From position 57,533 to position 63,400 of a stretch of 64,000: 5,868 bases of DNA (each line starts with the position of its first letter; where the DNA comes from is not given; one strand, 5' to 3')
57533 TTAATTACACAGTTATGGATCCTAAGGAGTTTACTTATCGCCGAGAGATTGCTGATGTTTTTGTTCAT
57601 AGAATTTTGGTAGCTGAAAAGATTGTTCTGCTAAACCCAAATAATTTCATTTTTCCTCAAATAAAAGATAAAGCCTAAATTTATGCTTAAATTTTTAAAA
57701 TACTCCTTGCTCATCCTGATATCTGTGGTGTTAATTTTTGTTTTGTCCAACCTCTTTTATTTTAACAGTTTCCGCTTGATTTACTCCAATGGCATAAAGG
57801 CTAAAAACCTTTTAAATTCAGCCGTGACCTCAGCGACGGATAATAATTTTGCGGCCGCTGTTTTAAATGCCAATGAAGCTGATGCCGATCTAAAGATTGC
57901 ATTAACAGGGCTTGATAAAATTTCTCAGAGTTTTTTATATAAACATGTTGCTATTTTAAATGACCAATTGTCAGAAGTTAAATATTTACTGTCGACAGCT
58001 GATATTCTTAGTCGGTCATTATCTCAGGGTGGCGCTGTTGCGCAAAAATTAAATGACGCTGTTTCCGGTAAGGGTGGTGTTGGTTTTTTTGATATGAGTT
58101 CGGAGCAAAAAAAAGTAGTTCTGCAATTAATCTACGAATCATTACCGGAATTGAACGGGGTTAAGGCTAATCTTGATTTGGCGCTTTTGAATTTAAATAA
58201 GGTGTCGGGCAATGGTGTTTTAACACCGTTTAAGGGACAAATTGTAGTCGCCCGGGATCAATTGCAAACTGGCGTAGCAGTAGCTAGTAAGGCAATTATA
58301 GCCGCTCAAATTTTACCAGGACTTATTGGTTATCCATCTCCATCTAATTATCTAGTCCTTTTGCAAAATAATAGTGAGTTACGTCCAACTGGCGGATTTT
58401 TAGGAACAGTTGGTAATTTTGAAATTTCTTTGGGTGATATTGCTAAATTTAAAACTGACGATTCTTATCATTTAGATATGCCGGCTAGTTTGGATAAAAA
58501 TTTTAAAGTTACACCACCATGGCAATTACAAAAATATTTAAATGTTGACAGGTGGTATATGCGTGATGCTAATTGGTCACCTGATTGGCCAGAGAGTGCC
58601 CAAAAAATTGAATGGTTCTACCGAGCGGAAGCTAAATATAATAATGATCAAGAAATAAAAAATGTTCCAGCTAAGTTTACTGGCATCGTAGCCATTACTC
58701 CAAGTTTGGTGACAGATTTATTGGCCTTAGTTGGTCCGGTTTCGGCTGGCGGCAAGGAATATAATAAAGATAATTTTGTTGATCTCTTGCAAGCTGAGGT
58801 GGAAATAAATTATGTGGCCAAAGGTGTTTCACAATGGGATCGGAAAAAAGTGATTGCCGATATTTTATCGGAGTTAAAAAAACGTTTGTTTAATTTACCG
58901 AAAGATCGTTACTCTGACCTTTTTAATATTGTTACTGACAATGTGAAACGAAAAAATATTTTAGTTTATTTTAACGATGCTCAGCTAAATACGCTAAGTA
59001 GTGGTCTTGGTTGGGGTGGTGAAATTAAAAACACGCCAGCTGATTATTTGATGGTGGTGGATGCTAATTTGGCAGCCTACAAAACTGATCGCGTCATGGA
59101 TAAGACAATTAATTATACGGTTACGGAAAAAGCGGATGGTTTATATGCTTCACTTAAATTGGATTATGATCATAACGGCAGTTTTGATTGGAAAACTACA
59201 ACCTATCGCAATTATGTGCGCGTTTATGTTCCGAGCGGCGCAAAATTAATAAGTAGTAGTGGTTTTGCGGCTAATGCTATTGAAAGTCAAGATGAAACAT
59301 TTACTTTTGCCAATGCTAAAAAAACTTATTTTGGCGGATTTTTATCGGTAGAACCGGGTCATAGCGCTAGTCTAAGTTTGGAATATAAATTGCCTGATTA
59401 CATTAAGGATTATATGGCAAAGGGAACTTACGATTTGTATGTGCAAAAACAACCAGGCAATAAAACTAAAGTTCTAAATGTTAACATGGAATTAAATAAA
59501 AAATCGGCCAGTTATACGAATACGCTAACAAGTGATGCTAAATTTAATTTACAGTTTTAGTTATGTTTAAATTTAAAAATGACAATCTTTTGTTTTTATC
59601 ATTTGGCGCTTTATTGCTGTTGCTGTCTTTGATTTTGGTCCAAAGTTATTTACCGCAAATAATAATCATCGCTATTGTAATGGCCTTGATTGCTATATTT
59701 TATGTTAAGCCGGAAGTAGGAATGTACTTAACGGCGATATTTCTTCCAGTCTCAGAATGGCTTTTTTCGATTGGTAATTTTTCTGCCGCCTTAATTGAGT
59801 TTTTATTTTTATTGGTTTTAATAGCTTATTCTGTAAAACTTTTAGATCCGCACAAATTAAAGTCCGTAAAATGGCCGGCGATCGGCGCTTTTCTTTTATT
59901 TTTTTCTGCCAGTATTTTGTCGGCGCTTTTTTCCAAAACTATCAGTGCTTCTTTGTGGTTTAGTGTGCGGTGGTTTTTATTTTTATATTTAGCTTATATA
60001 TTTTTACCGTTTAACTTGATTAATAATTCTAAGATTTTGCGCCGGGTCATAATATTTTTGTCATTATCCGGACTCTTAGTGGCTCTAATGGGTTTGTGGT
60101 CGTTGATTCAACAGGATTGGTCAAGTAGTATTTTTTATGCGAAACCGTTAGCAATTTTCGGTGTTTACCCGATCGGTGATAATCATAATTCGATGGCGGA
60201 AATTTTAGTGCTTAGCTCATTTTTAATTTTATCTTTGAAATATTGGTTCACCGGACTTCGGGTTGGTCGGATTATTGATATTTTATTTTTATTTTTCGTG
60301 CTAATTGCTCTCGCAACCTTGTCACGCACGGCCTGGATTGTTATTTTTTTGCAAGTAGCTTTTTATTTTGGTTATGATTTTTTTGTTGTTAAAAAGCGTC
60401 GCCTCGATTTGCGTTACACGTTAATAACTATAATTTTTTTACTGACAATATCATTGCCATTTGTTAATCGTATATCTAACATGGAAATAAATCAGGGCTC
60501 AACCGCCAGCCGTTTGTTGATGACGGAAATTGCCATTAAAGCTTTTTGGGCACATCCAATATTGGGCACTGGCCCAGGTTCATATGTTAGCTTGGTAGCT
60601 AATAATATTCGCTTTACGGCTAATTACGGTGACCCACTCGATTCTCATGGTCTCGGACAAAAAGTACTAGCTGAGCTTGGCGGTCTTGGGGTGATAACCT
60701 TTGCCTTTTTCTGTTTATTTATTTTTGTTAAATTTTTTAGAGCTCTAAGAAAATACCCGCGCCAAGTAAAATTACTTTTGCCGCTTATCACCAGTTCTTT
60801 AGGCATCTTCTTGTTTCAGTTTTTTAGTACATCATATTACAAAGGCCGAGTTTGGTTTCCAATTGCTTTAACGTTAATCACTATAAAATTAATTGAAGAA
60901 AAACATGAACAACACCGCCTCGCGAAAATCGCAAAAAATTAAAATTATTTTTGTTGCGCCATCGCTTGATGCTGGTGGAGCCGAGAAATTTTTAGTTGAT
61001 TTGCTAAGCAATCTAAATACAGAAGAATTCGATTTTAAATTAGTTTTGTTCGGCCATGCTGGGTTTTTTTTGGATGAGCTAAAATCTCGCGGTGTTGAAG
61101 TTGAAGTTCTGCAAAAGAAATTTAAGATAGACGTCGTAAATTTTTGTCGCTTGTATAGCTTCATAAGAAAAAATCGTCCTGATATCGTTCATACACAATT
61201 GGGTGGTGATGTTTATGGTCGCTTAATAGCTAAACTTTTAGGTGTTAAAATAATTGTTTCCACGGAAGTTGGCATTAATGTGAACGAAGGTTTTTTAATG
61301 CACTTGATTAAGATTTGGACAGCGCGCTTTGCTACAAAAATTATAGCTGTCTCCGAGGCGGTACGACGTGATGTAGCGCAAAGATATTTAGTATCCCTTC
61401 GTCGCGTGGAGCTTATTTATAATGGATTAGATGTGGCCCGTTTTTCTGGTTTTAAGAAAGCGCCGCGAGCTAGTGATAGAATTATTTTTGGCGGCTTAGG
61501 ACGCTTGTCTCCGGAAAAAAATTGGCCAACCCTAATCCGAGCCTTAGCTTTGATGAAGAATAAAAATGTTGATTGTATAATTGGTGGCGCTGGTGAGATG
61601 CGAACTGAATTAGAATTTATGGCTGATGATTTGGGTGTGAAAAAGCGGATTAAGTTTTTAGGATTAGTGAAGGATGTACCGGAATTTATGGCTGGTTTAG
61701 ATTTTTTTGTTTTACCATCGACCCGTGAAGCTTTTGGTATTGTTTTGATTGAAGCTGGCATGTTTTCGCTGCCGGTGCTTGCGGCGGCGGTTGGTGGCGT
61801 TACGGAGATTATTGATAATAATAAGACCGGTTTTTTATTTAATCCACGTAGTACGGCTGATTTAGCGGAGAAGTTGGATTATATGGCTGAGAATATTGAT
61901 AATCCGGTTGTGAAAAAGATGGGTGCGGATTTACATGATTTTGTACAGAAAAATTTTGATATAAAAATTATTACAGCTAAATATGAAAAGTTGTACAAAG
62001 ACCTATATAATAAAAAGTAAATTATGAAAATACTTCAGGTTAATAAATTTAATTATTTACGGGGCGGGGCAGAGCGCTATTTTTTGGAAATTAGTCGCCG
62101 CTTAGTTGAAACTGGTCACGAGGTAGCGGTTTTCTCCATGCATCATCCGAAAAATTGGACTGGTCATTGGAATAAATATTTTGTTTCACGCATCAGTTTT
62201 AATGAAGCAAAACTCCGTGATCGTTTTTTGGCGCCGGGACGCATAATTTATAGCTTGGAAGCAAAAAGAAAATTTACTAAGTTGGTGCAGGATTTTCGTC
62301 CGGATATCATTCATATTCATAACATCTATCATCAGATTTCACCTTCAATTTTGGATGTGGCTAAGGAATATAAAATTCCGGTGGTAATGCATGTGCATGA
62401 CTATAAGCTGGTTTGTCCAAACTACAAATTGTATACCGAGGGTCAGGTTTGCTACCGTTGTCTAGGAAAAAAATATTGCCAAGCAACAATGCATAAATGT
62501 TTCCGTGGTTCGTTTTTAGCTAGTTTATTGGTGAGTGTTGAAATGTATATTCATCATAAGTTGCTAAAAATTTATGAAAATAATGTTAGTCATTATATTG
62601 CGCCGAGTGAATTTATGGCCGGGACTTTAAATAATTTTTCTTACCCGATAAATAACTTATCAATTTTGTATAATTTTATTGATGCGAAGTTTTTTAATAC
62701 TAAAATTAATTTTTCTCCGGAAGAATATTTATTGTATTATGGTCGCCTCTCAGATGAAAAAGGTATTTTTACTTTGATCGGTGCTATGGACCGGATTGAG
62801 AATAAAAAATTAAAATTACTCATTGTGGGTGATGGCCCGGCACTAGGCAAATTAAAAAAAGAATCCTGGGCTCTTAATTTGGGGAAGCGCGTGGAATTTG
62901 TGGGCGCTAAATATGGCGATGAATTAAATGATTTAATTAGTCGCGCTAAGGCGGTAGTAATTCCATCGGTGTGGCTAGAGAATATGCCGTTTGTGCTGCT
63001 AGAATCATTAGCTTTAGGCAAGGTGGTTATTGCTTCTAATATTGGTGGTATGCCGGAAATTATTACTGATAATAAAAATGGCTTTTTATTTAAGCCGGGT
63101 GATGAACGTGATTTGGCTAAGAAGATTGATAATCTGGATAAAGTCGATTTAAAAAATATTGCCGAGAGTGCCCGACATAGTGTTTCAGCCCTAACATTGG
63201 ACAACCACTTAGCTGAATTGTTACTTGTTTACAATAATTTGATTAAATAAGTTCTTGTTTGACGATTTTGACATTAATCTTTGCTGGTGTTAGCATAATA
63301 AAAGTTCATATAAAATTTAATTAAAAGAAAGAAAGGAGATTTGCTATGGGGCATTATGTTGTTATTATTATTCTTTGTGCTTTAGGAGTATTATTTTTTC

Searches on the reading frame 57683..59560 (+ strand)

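Call 97: search_protein_families(library=pfam, proteins=[window:57683-59560:+], max_evalue=0.00001)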
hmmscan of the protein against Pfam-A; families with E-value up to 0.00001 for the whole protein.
window:57683-59560:+ (625 aa): 1 family
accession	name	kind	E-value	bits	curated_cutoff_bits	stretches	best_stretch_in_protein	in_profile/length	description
PF13196.11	DUF4012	-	4.7e-24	86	28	1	220-372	3-142/144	Protein of unknown function (DUF4012)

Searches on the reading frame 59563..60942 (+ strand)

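Call 97: search_protein_families(library=pfam, proteins=[window:59563-60942:+], max_evalue=0.00001)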
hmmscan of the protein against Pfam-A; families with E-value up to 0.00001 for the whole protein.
window:59563-60942:+ (459 aa): 1 family
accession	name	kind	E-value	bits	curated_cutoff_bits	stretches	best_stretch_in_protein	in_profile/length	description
PF04932.20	Wzy_C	-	2.8e-11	43.8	31.7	1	241-380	2-148/149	O-Antigen ligase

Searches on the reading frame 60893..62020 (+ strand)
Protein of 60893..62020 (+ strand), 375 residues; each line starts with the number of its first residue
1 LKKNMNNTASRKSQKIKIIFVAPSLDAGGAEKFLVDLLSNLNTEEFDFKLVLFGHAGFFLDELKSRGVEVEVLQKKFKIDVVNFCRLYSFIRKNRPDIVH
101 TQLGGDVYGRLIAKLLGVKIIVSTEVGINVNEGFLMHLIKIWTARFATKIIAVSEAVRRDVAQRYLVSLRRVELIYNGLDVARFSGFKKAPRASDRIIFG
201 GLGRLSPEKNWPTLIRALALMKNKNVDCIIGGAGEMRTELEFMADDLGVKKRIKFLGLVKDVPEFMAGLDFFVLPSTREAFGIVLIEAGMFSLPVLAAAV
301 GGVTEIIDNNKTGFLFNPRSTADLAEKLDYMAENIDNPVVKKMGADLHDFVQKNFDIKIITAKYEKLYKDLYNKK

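Call 97: search_protein_families(library=pfam, proteins=[window:60893-62020:+], max_evalue=0.00001)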
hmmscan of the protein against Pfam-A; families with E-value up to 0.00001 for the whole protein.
window:60893-62020:+ (375 aa): 5 families
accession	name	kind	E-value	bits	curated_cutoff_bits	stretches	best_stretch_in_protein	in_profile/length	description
PF00534.26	Glycos_transf_1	-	1.2e-35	123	26.4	1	188-334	7-158/172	Glycosyl transferases group 1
PF13692.12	Glyco_trans_1_4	-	8e-30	104.4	27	1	200-333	5-141/142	Glycosyl transferases group 1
PF13439.12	Glyco_transf_4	-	2.9e-19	70.2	28.5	1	28-183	2-170/170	Glycosyltransferase Family 4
PF13579.12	Glyco_trans_4_4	-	2.2e-08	35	29.7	1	28-178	1-158/158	Glycosyl transferase 4-like domain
PF13477.12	Glyco_trans_4_2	-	6.4e-06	26.8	23.4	0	61-130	38-111/139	Glycosyl transferase 4-like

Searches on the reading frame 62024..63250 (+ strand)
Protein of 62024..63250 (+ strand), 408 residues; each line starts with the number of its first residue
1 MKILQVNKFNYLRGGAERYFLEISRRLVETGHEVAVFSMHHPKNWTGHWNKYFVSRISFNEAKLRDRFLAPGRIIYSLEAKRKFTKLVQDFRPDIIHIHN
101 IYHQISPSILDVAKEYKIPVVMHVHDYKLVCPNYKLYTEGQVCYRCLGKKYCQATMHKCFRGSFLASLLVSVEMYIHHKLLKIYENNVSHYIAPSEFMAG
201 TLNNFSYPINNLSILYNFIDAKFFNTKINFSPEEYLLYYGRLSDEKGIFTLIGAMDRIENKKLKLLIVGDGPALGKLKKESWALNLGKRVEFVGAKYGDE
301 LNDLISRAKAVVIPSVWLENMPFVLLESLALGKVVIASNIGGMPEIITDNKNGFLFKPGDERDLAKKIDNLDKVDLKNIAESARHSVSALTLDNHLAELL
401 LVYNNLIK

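Call 97: search_protein_families(library=pfam, proteins=[window:62024-63250:+], max_evalue=0.00001)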
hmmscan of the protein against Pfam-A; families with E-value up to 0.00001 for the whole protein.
window:62024-63250:+ (408 aa): 4 families
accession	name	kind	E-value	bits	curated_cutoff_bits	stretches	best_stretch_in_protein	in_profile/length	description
PF00534.26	Glycos_transf_1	-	1.3e-39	135.9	26.4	1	231-371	13-155/172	Glycosyl transferases group 1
PF13692.12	Glyco_trans_1_4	-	7.8e-32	110.9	27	1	235-371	3-139/142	Glycosyl transferases group 1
PF13439.12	Glyco_transf_4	-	2.5e-21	76.9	28.5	1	14-221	2-168/170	Glycosyltransferase Family 4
PF13579.12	Glyco_trans_4_4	-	8.6e-14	52.6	29.7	1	14-128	1-105/158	Glycosyl transferase 4-like domain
